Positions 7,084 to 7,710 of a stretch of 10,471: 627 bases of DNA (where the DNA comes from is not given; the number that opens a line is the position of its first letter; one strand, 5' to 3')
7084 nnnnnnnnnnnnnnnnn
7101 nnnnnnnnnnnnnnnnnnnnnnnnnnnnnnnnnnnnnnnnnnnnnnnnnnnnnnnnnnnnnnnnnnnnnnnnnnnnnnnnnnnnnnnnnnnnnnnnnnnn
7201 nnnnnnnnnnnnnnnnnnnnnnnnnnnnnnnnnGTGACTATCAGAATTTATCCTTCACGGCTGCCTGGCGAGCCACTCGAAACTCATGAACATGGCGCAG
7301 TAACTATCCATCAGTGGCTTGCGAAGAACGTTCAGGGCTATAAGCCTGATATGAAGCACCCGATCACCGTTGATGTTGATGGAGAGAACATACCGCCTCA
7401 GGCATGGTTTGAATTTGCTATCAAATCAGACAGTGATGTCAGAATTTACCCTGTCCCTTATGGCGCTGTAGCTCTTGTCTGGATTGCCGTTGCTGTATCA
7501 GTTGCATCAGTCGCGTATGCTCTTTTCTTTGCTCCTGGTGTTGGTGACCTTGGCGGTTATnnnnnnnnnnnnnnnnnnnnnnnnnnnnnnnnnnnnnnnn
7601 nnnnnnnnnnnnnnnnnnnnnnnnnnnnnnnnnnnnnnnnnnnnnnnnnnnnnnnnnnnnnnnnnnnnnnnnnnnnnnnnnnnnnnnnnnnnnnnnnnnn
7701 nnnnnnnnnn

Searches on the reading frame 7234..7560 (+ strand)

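Call 45: search_protein_families(library=pfam, proteins=[window:7234-7560:+], max_evalue=10)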
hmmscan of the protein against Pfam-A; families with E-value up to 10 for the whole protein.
window:7234-7560:+ (109 aa): 1 family
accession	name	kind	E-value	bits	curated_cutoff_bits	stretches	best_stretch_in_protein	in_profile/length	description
PF02597.26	ThiS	-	0.049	14.6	22.5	1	16-77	15-75/76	ThiS family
